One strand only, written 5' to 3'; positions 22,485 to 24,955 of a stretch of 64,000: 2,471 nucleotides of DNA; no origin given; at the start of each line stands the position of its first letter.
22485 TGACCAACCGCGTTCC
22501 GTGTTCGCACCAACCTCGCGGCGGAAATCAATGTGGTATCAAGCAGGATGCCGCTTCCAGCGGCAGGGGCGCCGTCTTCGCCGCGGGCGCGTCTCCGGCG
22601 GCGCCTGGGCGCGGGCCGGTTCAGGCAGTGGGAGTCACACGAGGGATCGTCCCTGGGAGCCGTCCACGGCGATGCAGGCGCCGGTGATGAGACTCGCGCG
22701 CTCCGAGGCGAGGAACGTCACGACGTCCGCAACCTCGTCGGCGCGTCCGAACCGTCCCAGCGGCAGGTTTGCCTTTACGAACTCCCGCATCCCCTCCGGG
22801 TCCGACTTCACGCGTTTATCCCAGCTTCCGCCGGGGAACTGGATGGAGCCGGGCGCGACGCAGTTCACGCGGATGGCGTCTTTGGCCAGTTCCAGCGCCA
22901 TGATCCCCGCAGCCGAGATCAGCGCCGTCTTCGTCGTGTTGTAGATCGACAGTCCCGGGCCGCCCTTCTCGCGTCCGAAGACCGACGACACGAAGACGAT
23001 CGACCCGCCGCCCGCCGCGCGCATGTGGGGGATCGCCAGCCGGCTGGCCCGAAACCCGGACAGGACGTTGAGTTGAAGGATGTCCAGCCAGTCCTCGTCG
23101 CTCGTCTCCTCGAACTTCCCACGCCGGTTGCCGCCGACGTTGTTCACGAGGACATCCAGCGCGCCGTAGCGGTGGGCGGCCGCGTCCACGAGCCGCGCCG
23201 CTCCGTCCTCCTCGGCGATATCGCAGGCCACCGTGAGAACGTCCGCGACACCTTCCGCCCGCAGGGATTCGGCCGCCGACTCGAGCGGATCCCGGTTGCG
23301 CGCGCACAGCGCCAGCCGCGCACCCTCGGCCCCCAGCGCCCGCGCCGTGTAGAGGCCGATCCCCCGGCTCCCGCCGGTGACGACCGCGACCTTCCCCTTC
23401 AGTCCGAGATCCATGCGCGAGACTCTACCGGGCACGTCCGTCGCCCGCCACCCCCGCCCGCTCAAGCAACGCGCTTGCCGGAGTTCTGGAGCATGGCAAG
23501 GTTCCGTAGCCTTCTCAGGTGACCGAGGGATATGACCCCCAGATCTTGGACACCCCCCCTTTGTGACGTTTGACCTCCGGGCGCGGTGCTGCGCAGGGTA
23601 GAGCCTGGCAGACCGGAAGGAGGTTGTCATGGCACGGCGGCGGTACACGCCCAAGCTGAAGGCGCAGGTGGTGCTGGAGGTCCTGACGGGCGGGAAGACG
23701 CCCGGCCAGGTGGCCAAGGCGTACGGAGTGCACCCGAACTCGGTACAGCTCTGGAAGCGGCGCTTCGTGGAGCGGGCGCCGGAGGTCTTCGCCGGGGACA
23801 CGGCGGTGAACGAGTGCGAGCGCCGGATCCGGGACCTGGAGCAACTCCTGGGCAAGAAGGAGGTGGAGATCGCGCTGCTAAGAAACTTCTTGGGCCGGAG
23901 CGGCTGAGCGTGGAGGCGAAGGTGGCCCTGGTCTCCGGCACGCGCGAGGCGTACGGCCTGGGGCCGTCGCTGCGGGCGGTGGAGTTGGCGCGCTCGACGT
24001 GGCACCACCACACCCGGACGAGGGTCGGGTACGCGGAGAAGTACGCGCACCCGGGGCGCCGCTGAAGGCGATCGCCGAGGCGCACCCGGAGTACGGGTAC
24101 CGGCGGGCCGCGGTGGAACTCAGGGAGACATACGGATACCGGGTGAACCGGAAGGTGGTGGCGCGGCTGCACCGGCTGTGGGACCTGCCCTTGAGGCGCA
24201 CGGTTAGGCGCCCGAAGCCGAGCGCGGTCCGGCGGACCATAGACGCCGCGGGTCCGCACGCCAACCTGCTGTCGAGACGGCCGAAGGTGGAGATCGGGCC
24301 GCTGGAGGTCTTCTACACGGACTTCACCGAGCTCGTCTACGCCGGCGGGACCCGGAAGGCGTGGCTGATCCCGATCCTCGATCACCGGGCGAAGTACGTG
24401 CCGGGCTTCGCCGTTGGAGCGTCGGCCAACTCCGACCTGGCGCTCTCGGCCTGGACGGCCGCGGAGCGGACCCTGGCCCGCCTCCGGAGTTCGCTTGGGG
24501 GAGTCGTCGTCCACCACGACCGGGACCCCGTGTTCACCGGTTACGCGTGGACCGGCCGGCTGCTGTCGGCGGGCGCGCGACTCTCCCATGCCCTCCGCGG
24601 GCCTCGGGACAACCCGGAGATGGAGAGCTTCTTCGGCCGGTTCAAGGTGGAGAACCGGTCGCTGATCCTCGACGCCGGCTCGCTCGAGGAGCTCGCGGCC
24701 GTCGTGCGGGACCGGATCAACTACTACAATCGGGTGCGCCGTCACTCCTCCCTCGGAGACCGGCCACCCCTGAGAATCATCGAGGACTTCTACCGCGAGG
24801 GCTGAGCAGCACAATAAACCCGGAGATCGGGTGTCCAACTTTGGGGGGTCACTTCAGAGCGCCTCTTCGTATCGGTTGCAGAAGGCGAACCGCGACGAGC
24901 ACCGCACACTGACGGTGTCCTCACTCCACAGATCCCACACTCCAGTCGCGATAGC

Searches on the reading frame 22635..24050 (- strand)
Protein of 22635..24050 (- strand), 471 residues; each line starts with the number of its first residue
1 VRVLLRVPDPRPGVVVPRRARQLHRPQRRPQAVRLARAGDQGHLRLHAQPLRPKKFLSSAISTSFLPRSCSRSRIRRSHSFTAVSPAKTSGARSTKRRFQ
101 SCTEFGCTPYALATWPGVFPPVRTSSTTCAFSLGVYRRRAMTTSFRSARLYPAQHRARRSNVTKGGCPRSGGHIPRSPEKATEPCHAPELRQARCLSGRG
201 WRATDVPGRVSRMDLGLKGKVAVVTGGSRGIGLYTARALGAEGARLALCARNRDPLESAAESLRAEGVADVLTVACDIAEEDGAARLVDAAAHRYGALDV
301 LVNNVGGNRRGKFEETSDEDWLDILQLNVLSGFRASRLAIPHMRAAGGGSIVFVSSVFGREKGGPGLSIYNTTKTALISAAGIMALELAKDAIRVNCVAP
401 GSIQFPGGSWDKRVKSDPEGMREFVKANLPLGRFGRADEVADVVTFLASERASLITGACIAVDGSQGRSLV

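Call 13: search_protein_families(library=pfam, proteins=[window:22635-24050:-], max_evalue=0.001)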
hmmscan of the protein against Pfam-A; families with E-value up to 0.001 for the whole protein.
window:22635-24050:- (471 aa): 3 families
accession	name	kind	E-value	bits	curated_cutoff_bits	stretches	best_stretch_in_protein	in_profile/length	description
PF13561.12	adh_short_C2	-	6.1e-56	190.1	27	1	229-464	6-233/236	Enoyl-(Acyl carrier protein) reductase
PF00106.31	adh_short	-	6.4e-52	176.3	26.6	1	220-404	1-183/195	short chain dehydrogenase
PF08659.16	KR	-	1.9e-09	38.1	22.6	1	223-326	4-110/180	KR domain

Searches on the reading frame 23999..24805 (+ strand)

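Call 13: search_protein_families(library=pfam, proteins=[window:23999-24805:+], max_evalue=0.001)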
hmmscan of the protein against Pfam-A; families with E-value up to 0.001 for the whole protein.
window:23999-24805:+ (268 aa): 4 families
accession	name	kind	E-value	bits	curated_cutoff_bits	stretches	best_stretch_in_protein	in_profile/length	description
PF13683.12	rve_3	-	3.3e-11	43.2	26.5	1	201-257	12-67/67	Integrase core domain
PF13276.12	HTH_21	-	5.5e-09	36.6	28.1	1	23-63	11-52/60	HTH-like domain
PF13333.12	rve_2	-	3.7e-06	27.4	22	1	209-254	1-45/56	Integrase core domain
PF00665.32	rve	-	1.5e-05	25.6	32.6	1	101-197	4-96/102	Integrase core domain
